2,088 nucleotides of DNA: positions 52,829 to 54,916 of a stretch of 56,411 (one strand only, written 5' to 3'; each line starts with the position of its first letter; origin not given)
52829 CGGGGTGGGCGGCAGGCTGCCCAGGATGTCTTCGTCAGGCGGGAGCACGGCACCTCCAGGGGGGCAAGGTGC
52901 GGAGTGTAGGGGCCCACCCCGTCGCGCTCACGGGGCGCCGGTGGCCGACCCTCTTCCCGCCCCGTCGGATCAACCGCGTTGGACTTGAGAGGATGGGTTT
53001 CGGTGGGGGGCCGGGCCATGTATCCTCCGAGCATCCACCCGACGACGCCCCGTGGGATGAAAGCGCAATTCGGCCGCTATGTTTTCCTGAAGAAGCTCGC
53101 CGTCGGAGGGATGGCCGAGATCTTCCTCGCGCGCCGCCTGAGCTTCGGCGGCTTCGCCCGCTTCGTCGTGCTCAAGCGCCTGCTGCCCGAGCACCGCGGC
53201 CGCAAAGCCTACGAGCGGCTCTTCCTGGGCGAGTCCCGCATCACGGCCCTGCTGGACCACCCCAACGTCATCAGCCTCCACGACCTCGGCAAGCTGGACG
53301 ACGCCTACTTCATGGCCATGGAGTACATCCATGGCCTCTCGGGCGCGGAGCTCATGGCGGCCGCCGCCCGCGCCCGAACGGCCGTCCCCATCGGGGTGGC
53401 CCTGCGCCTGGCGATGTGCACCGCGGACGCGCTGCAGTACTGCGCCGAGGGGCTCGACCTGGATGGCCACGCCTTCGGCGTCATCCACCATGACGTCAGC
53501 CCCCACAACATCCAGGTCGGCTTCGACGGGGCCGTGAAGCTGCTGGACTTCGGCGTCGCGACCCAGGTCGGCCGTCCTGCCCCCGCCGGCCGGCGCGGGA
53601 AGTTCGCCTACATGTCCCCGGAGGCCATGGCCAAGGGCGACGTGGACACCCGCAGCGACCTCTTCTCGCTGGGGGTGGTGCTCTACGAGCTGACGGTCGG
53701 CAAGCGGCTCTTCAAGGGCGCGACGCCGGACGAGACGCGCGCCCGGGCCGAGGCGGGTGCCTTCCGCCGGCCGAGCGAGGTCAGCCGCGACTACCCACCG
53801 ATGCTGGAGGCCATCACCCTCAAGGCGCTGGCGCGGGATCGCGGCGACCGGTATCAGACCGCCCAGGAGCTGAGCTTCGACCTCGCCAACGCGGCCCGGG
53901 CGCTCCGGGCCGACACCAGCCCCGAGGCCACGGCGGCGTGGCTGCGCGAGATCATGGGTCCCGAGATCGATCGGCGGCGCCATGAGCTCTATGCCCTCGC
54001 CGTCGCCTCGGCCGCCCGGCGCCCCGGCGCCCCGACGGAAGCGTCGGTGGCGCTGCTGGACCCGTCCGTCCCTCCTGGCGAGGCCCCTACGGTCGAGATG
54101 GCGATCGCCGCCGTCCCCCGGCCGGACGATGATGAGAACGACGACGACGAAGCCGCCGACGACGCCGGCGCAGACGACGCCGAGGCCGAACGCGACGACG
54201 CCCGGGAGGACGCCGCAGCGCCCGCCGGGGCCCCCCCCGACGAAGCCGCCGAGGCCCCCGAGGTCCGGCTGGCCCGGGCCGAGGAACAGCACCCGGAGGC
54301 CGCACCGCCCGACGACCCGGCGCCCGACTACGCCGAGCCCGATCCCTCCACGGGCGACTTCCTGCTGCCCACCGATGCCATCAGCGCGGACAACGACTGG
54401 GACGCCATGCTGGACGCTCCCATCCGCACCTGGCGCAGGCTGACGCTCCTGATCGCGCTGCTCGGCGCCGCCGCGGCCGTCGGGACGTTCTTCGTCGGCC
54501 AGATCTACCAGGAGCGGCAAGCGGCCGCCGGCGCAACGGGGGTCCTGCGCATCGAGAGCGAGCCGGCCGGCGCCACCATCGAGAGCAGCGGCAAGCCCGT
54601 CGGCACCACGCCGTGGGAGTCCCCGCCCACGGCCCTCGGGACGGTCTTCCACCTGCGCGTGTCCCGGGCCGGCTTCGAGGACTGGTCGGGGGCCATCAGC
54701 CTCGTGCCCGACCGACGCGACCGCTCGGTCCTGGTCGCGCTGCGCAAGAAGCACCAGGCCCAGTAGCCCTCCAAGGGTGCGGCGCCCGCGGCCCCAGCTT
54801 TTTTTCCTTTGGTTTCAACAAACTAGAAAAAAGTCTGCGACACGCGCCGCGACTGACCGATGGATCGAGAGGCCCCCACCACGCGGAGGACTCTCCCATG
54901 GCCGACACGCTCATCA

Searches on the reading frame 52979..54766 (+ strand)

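Call 64: search_protein_families(library=pfam, proteins=[window:52979-54766:+], max_evalue=0.0001)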
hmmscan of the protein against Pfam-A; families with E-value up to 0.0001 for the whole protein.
window:52979-54766:+ (595 aa): 3 families
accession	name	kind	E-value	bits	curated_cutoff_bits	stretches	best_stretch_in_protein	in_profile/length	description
PF00069.31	Pkinase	-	3.9e-28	99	31.7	1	36-259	3-211/263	Protein kinase domain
PF07714.23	PK_Tyr_Ser-Thr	-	4.3e-19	69.3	23.1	1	37-291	4-248/258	Protein tyrosine and serine/threonine kinase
PF08308.17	PEGA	-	2.1e-07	31.2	20.8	1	521-578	2-58/71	PEGA domain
